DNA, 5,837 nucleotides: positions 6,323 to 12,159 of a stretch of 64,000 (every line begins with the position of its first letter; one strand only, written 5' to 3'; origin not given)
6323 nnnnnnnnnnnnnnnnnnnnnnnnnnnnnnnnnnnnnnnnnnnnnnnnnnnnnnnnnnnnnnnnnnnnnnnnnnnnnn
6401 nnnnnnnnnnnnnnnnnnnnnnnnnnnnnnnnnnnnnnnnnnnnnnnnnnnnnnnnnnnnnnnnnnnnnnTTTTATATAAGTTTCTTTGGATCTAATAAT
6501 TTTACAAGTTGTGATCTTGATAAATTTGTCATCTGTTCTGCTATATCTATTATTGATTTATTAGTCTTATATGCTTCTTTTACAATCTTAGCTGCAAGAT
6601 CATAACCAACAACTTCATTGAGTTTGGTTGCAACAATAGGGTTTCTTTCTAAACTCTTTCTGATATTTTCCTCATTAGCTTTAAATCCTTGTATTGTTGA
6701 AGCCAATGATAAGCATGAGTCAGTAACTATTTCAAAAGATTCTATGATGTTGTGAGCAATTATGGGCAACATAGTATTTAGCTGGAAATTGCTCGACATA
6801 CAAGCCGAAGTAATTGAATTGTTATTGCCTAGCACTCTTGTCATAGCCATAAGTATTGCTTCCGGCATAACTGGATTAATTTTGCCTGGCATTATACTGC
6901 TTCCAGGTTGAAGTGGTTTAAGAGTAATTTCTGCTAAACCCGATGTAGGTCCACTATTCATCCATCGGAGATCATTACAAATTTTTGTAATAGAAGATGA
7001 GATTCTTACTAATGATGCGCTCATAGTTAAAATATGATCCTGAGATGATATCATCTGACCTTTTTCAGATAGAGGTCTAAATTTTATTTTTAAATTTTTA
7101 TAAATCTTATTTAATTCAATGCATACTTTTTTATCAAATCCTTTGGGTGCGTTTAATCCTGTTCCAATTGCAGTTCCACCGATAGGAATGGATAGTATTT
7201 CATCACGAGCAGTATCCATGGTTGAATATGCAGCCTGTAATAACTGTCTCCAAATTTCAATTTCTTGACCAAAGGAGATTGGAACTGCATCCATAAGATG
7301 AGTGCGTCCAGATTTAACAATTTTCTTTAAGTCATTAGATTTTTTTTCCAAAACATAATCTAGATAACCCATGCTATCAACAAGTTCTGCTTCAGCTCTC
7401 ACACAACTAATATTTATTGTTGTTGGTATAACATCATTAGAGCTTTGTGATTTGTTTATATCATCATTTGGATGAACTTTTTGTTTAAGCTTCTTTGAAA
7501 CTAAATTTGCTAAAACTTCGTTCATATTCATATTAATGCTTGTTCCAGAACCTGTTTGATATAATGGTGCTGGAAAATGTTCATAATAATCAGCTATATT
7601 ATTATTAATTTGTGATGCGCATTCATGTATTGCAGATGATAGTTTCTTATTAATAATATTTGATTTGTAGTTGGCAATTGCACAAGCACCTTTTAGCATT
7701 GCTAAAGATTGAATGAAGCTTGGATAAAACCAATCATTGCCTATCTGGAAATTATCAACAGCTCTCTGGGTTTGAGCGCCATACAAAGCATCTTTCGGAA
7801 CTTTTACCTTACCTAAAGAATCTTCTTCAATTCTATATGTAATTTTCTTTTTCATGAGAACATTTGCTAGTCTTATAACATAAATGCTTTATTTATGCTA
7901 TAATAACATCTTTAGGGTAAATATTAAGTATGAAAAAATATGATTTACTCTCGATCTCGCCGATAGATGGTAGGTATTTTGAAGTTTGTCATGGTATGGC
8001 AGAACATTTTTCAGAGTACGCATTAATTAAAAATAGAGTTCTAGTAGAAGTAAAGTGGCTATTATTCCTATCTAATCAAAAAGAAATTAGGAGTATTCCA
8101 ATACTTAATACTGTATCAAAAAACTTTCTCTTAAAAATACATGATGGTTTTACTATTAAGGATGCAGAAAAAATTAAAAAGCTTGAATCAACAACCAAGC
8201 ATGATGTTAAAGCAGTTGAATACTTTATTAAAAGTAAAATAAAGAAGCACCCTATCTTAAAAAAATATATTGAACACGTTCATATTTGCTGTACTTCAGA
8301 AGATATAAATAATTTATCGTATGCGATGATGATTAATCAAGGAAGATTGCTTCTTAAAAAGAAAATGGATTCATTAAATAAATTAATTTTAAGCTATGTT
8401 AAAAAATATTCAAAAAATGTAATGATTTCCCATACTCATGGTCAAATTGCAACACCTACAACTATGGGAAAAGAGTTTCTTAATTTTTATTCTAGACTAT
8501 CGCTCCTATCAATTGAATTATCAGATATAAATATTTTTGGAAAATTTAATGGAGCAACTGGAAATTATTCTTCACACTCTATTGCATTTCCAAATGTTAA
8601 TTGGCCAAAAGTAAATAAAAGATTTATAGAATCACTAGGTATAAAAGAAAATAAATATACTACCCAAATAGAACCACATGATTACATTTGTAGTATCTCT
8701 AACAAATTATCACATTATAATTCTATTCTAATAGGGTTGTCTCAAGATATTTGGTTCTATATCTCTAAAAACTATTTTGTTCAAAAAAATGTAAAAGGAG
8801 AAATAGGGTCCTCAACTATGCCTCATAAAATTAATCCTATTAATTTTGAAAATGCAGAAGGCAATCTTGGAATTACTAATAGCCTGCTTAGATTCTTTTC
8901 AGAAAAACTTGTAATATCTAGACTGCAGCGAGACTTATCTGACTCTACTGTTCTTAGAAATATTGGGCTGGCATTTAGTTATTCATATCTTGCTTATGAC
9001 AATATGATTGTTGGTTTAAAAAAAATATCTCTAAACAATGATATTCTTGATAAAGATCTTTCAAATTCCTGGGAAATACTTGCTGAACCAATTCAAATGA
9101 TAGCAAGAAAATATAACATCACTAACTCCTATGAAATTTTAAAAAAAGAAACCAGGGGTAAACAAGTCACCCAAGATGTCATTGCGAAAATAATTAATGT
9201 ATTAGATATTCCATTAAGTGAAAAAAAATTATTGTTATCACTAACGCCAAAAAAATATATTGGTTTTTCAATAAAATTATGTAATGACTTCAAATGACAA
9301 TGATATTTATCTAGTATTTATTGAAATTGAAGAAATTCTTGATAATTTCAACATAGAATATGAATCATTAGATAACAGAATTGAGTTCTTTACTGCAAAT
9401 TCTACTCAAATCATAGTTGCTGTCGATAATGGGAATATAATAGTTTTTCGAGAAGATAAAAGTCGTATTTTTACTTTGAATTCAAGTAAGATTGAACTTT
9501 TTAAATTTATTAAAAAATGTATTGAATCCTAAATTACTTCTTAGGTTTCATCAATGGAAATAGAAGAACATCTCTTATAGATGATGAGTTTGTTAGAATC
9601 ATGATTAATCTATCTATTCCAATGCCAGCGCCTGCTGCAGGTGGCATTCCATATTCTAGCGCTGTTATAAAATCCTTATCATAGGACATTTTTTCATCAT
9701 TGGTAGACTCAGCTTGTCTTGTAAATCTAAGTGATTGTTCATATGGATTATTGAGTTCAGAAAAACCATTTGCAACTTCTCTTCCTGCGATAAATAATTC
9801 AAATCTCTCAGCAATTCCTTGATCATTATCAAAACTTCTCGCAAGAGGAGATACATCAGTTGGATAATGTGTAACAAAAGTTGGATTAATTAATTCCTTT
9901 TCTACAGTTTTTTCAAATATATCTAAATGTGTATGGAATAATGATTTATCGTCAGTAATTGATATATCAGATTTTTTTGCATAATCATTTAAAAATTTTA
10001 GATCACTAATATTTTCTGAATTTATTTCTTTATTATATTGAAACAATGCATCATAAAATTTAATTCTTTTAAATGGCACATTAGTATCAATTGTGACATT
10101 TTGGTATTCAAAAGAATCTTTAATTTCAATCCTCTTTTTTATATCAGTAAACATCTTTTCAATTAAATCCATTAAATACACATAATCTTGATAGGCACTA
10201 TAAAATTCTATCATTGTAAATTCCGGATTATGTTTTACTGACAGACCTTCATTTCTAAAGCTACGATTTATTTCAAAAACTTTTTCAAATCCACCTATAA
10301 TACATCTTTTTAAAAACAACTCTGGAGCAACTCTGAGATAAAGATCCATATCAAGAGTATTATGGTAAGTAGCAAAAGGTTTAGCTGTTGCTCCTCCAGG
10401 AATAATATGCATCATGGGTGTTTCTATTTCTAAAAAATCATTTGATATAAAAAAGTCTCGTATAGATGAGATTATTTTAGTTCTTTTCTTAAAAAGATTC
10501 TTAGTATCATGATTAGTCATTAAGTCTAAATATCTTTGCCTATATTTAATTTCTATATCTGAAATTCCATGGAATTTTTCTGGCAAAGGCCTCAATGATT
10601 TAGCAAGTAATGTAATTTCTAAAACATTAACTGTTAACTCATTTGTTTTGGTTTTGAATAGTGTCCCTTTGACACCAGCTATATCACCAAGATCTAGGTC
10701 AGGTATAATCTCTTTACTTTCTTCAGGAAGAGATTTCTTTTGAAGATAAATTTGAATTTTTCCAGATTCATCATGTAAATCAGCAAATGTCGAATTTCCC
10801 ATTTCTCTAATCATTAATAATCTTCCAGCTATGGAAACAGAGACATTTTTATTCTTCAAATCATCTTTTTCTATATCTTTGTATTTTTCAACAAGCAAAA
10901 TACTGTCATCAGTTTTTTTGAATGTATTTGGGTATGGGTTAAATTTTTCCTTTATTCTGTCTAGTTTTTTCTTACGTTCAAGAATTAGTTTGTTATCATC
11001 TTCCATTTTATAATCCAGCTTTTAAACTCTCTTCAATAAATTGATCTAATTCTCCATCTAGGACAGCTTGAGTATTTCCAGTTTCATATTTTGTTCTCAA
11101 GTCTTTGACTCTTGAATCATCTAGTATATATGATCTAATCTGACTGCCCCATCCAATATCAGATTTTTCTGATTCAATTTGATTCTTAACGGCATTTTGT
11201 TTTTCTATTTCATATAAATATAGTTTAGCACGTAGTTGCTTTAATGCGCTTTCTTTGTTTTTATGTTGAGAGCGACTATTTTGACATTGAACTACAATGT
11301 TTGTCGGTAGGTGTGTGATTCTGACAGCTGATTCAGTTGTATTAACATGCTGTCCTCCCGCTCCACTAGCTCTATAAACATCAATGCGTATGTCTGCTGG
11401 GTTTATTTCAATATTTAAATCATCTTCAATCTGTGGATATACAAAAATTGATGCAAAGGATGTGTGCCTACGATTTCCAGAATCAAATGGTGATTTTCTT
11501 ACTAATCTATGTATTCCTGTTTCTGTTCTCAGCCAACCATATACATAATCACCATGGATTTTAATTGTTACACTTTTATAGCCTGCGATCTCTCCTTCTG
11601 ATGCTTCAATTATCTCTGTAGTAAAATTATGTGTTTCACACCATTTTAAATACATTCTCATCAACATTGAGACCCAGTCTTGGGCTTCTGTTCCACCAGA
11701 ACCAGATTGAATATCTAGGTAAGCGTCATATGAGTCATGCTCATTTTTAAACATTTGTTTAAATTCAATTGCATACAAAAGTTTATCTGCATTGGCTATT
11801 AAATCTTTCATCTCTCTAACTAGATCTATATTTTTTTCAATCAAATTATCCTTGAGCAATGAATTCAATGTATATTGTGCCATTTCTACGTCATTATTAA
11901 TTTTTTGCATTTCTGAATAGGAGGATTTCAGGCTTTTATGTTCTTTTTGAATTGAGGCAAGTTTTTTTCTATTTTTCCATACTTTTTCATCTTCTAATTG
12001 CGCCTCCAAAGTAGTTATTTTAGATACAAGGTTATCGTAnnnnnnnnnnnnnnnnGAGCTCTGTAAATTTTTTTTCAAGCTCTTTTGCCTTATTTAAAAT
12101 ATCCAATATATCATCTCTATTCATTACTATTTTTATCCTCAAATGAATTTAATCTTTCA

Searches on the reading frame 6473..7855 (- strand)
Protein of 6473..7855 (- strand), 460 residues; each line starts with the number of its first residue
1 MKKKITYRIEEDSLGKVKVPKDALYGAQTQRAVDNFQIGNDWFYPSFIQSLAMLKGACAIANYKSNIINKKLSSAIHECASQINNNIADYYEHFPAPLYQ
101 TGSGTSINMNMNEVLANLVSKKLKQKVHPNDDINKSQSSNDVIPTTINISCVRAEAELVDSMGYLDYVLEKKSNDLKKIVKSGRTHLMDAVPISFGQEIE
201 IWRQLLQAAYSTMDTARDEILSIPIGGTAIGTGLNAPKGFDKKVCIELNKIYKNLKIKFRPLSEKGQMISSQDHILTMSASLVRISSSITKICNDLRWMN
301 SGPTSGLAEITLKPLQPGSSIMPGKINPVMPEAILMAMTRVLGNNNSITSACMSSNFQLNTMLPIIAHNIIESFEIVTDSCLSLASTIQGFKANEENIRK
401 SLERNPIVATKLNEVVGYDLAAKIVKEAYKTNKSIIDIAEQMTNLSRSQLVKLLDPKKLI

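Call 48: search_protein_families(library=pfam, proteins=[window:6473-7855:-], max_evalue=0.00001)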
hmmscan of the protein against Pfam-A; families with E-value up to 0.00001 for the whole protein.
window:6473-7855:- (460 aa): 2 families
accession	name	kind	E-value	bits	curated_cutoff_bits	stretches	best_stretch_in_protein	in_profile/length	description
PF00206.25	Lyase_1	-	7.4e-76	256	27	1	15-343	1-312/312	Lyase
PF10415.14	FumaraseC_C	-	5.2e-14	52.8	32.5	1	409-460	2-53/54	Fumarase C C-terminus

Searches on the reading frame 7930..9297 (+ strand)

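Call 48: search_protein_families(library=pfam, proteins=[window:7930-9297:+], max_evalue=0.00001)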
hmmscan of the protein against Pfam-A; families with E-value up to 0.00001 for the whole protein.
window:7930-9297:+ (455 aa): 2 families
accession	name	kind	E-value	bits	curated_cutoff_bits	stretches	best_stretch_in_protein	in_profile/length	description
PF08328.16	ASL_C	-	3.9e-40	136.9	35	1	330-444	1-115/115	Adenylosuccinate lyase C-terminal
PF00206.25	Lyase_1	-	2.1e-39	136.2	27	1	68-311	58-305/312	Lyase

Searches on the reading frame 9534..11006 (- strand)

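Call 48: search_protein_families(library=pfam, proteins=[window:9534-11006:-], max_evalue=0.00001)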
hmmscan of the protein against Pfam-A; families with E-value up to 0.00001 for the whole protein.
window:9534-11006:- (490 aa): 2 families
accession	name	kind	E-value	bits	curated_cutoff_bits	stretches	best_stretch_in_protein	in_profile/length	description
PF00152.25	tRNA-synt_2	-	9.9e-88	294.6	25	1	151-486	2-307/308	tRNA synthetases class II (D, K and N)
PF01336.31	tRNA_anti-codon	-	1.3e-15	57.5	27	1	57-134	1-75/75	OB-fold nucleic acid binding domain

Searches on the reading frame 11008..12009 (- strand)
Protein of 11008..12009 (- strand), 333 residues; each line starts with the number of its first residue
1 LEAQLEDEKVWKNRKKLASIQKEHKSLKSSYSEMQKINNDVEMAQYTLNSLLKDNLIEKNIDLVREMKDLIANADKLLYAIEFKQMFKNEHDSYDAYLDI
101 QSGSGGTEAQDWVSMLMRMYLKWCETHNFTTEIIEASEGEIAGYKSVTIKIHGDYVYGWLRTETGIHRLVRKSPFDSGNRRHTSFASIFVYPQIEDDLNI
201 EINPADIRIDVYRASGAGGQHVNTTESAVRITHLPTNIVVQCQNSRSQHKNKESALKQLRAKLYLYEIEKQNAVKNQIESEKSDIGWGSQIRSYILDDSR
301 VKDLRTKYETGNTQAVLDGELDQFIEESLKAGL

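Call 48: search_protein_families(library=pfam, proteins=[window:11008-12009:-], max_evalue=0.00001)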
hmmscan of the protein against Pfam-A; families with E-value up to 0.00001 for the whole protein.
window:11008-12009:- (333 aa): 2 families
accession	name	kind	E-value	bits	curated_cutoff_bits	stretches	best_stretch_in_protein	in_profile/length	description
PF03462.23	PCRF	-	8.1e-51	173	24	1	2-188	9-194/194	PCRF domain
PF00472.26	RF-1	-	9.4e-42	142.1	35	1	197-305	2-116/116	RF-1 domain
